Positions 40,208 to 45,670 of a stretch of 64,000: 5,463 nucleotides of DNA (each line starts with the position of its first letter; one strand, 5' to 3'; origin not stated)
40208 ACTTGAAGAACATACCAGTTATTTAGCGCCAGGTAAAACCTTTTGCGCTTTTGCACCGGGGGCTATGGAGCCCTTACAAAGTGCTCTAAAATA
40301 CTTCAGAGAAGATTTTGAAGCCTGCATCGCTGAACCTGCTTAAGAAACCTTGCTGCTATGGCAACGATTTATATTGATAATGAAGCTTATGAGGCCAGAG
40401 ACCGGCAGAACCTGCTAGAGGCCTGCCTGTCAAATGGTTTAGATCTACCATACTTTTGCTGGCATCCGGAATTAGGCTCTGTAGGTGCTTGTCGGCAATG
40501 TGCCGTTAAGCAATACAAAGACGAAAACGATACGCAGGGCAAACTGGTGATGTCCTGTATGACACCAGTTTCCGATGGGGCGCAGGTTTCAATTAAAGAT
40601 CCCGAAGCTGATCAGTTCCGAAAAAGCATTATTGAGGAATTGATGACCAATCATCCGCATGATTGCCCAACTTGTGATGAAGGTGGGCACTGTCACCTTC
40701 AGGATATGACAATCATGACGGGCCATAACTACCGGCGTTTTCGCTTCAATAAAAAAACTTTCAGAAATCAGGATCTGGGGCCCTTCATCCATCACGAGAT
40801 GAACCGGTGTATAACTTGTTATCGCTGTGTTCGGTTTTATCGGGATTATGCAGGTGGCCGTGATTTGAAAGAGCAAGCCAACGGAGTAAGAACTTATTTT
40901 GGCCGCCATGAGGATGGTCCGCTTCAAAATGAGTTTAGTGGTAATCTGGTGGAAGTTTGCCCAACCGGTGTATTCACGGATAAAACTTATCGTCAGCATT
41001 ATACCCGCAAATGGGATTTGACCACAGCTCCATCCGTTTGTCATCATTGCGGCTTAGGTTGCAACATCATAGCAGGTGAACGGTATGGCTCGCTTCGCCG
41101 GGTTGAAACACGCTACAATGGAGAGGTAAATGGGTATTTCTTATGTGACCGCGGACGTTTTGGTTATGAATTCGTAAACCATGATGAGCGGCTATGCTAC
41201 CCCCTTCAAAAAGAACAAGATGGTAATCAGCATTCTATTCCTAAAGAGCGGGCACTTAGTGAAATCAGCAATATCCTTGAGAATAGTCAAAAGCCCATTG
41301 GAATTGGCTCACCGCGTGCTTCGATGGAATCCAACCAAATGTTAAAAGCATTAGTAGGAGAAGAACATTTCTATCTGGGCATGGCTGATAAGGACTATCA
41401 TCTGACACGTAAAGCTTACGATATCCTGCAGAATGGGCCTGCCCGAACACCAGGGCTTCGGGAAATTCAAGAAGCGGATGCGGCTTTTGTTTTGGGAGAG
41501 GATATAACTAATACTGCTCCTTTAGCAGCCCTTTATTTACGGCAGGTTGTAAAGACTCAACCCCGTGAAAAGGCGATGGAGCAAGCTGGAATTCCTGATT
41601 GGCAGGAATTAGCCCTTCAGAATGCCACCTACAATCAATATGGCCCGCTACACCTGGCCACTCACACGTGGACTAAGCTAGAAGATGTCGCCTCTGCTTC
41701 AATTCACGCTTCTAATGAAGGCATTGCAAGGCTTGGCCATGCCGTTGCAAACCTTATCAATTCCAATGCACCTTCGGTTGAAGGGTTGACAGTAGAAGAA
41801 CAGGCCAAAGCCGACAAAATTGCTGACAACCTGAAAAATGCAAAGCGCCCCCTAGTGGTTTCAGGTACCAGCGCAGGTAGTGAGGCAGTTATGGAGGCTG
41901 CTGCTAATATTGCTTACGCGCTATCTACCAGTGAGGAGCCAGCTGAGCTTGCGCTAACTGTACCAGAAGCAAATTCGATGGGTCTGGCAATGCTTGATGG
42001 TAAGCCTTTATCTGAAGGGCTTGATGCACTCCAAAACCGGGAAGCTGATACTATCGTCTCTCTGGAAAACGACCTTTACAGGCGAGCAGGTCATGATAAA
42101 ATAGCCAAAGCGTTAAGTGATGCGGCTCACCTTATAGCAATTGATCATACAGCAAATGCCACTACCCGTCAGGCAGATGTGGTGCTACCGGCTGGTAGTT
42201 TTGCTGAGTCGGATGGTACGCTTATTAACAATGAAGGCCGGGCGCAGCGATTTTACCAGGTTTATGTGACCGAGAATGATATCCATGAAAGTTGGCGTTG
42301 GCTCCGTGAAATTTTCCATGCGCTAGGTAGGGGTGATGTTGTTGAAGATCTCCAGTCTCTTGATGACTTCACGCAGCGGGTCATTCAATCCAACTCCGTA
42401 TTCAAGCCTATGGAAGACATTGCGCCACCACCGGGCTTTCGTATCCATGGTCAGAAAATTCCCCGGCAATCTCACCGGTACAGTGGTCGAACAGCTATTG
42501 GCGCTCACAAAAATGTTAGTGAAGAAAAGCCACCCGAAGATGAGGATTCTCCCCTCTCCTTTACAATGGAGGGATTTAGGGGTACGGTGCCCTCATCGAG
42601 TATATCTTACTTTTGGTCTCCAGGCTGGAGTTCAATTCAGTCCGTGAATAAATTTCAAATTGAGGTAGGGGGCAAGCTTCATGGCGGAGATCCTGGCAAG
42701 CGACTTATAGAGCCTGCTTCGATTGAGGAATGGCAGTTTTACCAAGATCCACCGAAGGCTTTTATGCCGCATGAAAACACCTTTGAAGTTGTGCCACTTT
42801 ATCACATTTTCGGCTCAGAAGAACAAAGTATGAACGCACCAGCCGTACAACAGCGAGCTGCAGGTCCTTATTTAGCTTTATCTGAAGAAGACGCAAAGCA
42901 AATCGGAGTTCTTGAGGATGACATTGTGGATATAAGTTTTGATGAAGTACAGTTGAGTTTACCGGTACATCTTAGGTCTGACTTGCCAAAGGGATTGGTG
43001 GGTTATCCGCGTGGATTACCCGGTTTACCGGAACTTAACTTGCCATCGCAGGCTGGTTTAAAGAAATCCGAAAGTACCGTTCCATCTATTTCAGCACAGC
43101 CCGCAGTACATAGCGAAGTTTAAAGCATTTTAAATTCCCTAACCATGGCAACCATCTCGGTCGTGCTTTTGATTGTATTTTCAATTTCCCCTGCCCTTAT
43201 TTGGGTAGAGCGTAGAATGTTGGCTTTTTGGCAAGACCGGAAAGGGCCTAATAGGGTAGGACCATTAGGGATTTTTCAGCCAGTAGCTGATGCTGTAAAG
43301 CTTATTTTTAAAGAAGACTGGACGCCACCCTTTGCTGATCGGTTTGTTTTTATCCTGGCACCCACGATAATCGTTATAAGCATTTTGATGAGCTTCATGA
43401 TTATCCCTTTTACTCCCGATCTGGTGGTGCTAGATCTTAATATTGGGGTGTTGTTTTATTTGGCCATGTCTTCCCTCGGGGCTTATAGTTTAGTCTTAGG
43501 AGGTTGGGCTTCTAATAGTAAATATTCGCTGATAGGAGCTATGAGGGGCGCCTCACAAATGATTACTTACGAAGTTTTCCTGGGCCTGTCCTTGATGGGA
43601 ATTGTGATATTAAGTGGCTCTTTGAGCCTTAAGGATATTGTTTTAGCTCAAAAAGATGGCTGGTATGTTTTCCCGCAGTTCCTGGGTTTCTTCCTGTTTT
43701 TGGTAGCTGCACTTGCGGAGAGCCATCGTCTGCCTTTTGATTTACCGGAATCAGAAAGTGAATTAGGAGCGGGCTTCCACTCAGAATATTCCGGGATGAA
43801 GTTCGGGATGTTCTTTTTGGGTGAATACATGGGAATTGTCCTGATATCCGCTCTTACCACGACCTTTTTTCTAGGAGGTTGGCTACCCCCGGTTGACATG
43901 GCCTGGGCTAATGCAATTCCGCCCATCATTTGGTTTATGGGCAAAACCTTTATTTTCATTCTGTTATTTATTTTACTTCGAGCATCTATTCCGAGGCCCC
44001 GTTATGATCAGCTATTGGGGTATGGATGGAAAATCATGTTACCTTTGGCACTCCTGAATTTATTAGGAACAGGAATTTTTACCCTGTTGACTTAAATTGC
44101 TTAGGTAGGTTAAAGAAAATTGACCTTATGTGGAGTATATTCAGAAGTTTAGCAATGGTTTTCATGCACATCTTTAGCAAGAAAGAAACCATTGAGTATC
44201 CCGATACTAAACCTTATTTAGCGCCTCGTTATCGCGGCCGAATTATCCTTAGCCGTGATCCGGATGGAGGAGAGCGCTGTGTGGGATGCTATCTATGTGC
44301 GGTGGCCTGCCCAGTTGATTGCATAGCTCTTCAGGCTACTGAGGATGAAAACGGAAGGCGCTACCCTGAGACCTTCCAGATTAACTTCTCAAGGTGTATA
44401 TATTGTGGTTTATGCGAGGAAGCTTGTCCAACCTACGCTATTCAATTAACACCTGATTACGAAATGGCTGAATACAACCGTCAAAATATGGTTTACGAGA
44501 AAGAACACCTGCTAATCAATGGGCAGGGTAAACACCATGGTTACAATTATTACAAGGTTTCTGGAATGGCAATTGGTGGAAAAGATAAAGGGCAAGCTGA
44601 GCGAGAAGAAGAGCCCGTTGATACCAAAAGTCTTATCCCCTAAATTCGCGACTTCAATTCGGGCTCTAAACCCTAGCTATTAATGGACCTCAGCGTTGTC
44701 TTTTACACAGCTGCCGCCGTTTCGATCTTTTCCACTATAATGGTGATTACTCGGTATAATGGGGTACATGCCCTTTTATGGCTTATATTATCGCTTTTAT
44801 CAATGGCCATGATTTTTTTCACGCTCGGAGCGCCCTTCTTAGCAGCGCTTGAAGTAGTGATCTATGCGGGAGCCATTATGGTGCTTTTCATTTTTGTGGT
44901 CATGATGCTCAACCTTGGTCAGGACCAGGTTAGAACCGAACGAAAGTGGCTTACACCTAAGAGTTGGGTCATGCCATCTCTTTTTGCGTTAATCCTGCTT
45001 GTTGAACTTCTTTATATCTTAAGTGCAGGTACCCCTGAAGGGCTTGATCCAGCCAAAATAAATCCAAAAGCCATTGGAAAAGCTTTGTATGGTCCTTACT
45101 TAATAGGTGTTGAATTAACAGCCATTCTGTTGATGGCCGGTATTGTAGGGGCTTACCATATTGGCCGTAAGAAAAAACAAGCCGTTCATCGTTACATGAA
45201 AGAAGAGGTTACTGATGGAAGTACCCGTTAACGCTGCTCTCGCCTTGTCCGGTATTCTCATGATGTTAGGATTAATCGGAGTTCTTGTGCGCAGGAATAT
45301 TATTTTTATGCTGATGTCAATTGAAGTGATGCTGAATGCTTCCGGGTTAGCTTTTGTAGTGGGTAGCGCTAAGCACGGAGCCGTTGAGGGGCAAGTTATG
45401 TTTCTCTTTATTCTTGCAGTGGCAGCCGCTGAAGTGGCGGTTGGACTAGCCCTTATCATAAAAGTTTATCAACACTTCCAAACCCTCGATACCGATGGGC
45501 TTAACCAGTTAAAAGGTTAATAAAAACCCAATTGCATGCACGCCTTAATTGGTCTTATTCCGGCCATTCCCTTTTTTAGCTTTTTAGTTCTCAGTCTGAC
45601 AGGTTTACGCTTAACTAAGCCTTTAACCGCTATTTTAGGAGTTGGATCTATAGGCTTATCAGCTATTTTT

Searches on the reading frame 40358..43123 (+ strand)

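Call 12: search_protein_families(library=pfam, proteins=[window:40358-43123:+], max_evalue=0.001)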
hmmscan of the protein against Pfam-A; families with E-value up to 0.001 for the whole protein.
window:40358-43123:+ (921 aa): 6 families
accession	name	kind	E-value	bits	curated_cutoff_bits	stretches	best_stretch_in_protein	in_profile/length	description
PF22117.2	Fer4_Nqo3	-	4.5e-25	88.1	27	1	141-207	1-67/67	NADH-quinone oxidoreductase subunit 3, ferredoxin-like domain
PF00384.28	Molybdopterin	-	2.5e-17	63.4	24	1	487-652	173-350/353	Molybdopterin oxidoreductase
PF10588.14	NADH-G_4Fe-4S_3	-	9e-15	54.4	27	1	88-126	1-39/40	NADH-ubiquinone oxidoreductase-G iron-sulfur binding region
PF04879.21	Molybdop_Fe4S4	-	1.3e-13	51.1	22.7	1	222-275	2-55/55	Molybdopterin oxidoreductase Fe4S4 domain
PF13510.11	Fer2_4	-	2.3e-13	50.5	22.8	1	3-78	5-78/82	2Fe-2S iron-sulfur cluster binding domain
PF00111.32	Fer2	-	8.7e-08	32.4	21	1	10-71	9-76/77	2Fe-2S iron-sulfur cluster binding domain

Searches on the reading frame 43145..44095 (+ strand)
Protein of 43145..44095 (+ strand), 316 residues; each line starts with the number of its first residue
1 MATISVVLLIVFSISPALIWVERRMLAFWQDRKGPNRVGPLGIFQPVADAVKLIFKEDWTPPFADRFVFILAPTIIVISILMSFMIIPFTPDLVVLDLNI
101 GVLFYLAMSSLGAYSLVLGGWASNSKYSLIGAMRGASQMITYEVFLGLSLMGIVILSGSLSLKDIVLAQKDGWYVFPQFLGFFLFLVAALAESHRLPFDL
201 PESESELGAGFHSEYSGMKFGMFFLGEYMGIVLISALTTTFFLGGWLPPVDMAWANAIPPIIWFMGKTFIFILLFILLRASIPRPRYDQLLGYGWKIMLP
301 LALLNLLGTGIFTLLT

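Call 12: search_protein_families(library=pfam, proteins=[window:43145-44095:+], max_evalue=0.001)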
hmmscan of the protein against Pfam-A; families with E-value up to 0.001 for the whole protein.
window:43145-44095:+ (316 aa): 1 family
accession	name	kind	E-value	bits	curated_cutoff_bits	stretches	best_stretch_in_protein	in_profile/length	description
PF00146.26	NADHdh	-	9.4e-118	393.3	27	1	5-308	5-296/298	NADH dehydrogenase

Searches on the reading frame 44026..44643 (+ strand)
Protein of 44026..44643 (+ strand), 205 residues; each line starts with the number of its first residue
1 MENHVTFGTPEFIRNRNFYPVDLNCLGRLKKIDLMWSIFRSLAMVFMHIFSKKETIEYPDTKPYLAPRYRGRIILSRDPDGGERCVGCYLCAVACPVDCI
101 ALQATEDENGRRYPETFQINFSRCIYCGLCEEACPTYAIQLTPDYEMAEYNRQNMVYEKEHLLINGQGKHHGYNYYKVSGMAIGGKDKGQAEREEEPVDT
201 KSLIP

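Call 12: search_protein_families(library=pfam, proteins=[window:44026-44643:+], max_evalue=0.001)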
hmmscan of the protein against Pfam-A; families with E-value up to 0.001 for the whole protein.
window:44026-44643:+ (205 aa): 12 families
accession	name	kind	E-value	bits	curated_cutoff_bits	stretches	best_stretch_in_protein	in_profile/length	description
PF00037.32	Fer4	-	3.3e-14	52.5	21.1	2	118-140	2-24/24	4Fe-4S binding domain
PF12838.12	Fer4_7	-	2.3e-11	44.4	27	1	84-136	1-50/52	4Fe-4S dicluster domain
PF13183.11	Fer4_8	-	9.1e-10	39.4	27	1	122-154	3-35/68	4Fe-4S dicluster domain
PF13484.11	Fer4_16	-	1.1e-08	36.1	30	1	123-152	1-29/66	4Fe-4S double cluster binding domain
PF14697.11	Fer4_21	-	3.6e-08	33.9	35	0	83-102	39-59/59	4Fe-4S dicluster domain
PF12797.12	Fer4_2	-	5.3e-08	32.8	24.5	1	119-136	5-22/22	4Fe-4S binding domain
PF13187.11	Fer4_9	-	5.7e-07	29.9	27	1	84-139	1-52/52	4Fe-4S dicluster domain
PF12837.12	Fer4_6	-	7.2e-07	29.3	25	1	119-139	4-24/24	4Fe-4S binding domain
PF13237.11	Fer4_10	-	1.4e-06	28.6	25.5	1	83-135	7-53/53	4Fe-4S dicluster domain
PF12800.12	Fer4_4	-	2.1e-06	28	24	0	83-97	2-16/17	4Fe-4S binding domain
PF13534.11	Fer4_17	-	6.6e-06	27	22.2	0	123-138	1-16/61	4Fe-4S dicluster domain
PF12798.12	Fer4_3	-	0.00045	21.3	27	0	124-137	1-14/15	4Fe-4S binding domain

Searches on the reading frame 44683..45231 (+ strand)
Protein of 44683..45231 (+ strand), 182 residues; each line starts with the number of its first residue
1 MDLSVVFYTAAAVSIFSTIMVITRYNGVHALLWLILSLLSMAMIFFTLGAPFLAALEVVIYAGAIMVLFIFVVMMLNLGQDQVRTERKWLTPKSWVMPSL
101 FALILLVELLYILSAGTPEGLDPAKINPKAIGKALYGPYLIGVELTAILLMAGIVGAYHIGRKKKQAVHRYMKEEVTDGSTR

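Call 12: search_protein_families(library=pfam, proteins=[window:44683-45231:+], max_evalue=0.001)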
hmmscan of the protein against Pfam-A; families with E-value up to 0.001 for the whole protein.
window:44683-45231:+ (182 aa): 1 family
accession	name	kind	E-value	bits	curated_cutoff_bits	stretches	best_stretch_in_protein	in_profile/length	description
PF00499.25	Oxidored_q3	-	7.4e-38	130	33.2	1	17-160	1-146/146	NADH-ubiquinone/plastoquinone oxidoreductase chain 6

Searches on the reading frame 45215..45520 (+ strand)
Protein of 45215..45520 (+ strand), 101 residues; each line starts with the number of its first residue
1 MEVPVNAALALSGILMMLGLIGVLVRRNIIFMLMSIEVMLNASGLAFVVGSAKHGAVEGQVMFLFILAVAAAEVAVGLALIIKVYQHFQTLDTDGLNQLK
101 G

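Call 12: search_protein_families(library=pfam, proteins=[window:45215-45520:+], max_evalue=0.001)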
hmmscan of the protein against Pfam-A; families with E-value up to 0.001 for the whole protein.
window:45215-45520:+ (101 aa): 1 family
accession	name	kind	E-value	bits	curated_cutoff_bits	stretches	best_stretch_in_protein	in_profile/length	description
PF00420.29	Oxidored_q2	-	1.1e-25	89.6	26.1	1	8-101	2-95/95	NADH-ubiquinone/plastoquinone oxidoreductase chain 4L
